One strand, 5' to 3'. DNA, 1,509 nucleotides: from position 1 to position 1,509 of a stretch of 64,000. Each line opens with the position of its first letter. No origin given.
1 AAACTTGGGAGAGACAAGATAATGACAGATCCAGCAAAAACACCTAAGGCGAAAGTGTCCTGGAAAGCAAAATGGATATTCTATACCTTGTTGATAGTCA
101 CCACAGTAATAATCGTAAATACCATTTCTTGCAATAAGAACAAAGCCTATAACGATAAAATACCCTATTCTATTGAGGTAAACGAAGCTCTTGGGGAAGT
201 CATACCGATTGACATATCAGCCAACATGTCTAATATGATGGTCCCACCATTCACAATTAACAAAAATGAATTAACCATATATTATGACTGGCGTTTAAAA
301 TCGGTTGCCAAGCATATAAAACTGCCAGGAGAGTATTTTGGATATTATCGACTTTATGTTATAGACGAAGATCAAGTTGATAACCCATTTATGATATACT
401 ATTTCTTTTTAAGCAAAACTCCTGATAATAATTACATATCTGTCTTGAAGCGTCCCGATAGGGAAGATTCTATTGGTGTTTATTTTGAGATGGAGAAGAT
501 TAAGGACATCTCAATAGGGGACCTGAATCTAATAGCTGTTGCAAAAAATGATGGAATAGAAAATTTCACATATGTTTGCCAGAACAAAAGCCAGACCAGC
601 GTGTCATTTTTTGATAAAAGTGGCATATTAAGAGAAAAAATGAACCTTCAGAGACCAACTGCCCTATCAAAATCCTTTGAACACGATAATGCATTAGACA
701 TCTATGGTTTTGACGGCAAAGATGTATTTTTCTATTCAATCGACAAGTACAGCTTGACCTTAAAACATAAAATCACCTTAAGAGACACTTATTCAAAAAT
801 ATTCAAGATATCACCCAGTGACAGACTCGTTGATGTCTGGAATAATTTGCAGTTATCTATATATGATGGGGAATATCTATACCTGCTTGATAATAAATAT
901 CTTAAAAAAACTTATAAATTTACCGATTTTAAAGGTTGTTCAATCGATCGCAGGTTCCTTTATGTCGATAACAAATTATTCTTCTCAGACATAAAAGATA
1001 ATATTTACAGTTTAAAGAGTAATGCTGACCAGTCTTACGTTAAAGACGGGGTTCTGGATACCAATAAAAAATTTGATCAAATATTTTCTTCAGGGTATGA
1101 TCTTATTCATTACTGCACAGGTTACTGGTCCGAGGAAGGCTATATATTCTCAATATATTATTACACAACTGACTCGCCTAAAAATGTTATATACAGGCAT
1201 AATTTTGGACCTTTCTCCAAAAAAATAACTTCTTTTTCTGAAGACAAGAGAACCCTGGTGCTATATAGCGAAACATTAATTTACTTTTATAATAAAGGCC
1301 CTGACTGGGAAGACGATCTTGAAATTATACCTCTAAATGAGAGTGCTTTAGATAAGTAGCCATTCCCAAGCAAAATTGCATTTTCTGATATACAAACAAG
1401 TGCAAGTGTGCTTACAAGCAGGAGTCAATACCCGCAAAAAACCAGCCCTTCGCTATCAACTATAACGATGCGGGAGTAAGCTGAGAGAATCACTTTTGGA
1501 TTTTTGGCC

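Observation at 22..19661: Low-GC, tyrosine-rich envelope-protein family with a conserved LPGE motif, present in at least three dispersed copies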

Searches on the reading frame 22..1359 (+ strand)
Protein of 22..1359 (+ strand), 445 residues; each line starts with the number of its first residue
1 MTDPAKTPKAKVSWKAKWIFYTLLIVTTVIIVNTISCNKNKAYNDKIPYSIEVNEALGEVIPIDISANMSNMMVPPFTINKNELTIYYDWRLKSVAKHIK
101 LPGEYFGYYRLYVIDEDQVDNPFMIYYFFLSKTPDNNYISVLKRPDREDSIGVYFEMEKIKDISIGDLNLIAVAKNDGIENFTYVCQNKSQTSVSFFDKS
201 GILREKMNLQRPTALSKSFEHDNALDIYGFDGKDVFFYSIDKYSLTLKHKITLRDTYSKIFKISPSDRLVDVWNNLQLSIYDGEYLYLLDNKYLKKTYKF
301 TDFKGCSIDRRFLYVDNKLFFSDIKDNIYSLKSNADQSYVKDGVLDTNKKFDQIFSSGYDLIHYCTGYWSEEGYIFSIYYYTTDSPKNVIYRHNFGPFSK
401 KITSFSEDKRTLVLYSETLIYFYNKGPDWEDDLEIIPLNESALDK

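Call 5: search_protein_families(library=pfam, proteins=[window:22-1359:+], max_evalue=1)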
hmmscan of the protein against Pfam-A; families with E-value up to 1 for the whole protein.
window:22-1359:+ (445 aa): 1 family
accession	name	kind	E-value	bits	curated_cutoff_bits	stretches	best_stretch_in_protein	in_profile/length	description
PF21273.3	SNX17-27-31_F1_FERM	-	0.014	15.7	26.7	1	92-121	27-56/90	Sortin nexin 17/27/31, FERM domain, F1 lobe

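Call 8: find_encoding_contigs(protein=window:22-1359:+, flank=3000, max_places=4)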
Protein window:22-1359:+ (445 aa): 20 contigs read that carry it; 3 places shown.
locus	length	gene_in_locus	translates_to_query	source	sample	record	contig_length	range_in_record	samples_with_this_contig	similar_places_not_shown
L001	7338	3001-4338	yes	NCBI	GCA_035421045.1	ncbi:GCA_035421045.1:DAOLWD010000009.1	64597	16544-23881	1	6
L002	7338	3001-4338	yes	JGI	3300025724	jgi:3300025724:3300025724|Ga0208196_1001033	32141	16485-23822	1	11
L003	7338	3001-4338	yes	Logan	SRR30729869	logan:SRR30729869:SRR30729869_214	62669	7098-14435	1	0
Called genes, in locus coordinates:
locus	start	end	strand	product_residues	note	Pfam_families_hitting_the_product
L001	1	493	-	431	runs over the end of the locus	PF00206:Lyase_1, PF10397:ADSL_C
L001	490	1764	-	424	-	PF00709:Adenylsucc_synt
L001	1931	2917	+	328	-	PF01544:CorA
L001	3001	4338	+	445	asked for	-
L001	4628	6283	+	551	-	PF00370:FGGY_N, PF02782:FGGY_C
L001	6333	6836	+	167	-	-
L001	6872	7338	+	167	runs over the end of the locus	-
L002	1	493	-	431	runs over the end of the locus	PF00206:Lyase_1, PF10397:ADSL_C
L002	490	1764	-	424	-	PF00709:Adenylsucc_synt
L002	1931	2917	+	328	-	PF01544:CorA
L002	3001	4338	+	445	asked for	-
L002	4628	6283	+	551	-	PF00370:FGGY_N, PF02782:FGGY_C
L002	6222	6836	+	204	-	-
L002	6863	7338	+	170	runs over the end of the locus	-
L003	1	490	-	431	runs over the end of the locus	PF00206:Lyase_1, PF10397:ADSL_C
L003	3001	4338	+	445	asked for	-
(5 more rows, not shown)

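Call 11: find_homologous_proteins(query=window:22-1359:+, max_evalue=0.001)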
Query window:22-1359:+ (445 aa): 3 proteins with E <= 0.001 among 3270 candidates.
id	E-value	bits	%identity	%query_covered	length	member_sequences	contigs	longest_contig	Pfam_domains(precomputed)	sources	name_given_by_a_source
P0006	2.8e-298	1007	100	100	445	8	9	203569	-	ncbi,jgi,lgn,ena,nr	ncbi:MAG TPA: hypothetical protein PK835_01250 [Caldisericia bacterium]|nr:hypothetical protein [Cal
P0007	4.4e-175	601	66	95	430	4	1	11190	-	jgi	-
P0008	4.4e-173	594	65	95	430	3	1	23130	-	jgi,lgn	-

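Call 25: search_protein_families(library=ncbifam, proteins=[window:22-1359:+], max_evalue=0.1)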
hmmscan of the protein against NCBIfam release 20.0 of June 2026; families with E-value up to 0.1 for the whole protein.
window:22-1359:+ (445 aa): 0 families

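Call 50: find_encoding_contigs(protein=P0007, flank=8000, max_places=2)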
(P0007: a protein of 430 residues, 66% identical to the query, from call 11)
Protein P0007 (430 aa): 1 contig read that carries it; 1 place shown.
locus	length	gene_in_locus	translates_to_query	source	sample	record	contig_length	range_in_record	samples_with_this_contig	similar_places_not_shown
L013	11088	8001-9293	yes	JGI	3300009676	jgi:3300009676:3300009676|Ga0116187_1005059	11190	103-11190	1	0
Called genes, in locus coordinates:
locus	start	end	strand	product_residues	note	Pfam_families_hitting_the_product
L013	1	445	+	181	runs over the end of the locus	?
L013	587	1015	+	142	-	PF20148:DUF6531 (weak)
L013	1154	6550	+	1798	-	PF25023:TEN_YD-shell (weak), PF05593:RHS_repeat (weak), PF05593:RHS_repeat, PF25023:TEN_YD-shell, PF05593:RHS_repeat, PF25023:TEN_YD-shell, PF05593:RHS_repeat, PF25023:TEN_YD-shell, +1 more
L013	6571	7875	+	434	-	-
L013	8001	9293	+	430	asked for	-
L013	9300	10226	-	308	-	PF02195:ParB_N, PF17762:HTH_ParB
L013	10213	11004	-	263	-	PF00142:Fer4_NifH (faint), PF01656:CbiA, PF02374:ArsA_ATPase, PF06564:CBP_BcsQ (weak), PF09140:MipZ (faint), PF10609:ParA, PF13614:AAA_31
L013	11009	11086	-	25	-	?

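Call 52: search_protein_families(library=pfam, proteins=[L013:1154-6550:+], max_evalue=0.001)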
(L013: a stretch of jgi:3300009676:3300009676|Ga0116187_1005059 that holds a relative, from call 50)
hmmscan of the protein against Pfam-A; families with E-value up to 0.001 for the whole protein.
L013:1154-6550:+ (1798 aa): 2 families
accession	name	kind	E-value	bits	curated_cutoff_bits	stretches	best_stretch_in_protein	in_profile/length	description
PF05593.20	RHS_repeat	-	6.8e-106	345.5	22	10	602-638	1-37/38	RHS Repeat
PF25023.1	TEN_YD-shell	-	4.2e-05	22.2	50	1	1160-1325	723-892/909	Teneurin YD-shell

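Call 77: search_protein_families(library=padloc, proteins=[window:22-1359:+], max_evalue=0.01)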
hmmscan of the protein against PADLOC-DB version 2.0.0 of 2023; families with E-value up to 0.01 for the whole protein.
window:22-1359:+ (445 aa): 0 families

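Call 78: search_protein_families(library=phrogs, proteins=[window:22-1359:+], max_evalue=0.01)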
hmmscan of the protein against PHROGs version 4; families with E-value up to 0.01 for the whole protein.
window:22-1359:+ (445 aa): 0 families
